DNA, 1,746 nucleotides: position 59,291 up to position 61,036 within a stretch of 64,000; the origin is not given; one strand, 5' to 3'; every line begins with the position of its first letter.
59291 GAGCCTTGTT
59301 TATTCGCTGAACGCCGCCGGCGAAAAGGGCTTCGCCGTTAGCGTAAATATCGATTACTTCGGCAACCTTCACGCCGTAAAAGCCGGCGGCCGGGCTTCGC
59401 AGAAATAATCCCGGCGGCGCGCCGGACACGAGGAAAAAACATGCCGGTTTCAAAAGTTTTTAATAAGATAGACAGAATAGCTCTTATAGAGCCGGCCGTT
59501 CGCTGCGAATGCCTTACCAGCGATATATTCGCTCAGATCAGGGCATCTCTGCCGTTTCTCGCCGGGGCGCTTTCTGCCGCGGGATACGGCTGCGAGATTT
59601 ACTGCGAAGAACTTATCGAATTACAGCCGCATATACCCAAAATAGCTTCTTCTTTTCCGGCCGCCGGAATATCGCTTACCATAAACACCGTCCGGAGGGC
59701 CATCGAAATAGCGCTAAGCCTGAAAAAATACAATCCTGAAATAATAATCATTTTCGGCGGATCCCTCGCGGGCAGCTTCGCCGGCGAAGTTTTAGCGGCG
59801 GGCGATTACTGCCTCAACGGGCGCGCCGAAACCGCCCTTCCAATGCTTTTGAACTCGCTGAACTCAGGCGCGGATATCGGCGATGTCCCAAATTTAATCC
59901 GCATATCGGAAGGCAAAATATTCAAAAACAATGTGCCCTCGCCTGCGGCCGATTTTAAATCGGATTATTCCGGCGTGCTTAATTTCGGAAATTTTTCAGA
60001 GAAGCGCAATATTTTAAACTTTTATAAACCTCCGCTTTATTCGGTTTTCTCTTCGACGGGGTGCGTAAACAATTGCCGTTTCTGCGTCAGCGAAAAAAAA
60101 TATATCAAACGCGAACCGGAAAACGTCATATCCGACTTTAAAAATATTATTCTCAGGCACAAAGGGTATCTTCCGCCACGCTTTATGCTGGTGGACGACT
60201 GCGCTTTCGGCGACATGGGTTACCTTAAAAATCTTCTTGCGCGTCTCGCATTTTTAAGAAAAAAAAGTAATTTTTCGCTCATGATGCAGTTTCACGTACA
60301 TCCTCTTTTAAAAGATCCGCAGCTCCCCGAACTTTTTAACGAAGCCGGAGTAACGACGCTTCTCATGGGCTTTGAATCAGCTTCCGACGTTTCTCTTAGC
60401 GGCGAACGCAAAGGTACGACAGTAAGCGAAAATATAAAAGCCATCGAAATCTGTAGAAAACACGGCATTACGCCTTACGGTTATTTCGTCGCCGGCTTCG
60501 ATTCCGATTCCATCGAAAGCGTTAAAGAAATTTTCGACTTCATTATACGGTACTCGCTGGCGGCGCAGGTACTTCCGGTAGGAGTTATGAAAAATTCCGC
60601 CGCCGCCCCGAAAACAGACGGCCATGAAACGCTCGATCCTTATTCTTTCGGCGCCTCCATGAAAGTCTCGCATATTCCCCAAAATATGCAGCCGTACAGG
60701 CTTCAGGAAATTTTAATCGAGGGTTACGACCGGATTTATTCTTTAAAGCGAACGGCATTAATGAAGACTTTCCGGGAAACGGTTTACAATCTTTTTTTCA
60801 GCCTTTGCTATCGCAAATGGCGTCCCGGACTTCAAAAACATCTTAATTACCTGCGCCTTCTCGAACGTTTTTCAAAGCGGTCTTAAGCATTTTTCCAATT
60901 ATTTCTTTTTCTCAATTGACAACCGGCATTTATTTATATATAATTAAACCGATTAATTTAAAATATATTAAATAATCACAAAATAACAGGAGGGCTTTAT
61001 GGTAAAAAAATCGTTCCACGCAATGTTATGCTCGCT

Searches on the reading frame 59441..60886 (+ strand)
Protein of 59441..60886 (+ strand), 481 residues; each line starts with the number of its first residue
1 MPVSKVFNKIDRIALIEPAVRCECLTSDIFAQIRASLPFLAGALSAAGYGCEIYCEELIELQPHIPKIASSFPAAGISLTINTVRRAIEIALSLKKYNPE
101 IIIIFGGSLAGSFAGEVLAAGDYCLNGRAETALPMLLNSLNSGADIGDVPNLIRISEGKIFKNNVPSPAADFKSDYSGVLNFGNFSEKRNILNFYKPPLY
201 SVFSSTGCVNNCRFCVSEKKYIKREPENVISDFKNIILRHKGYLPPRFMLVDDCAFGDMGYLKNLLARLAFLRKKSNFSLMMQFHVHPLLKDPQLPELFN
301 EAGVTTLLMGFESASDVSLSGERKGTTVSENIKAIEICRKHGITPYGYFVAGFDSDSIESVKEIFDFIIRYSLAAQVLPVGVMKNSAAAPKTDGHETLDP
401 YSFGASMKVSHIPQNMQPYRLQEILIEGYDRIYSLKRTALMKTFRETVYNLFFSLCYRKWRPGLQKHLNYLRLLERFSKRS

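Call 55: search_protein_families(library=pfam, proteins=[window:59441-60886:+], max_evalue=0.0001)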
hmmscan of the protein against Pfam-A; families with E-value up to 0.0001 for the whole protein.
window:59441-60886:+ (481 aa): 2 families
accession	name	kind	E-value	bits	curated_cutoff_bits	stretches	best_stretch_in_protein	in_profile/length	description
PF04055.27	Radical_SAM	-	3.8e-11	43.9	29.5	1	204-368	3-166/166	Radical SAM superfamily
PF02310.24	B12-binding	-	6.3e-06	26.5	32.1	1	39-136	19-120/121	B12 binding domain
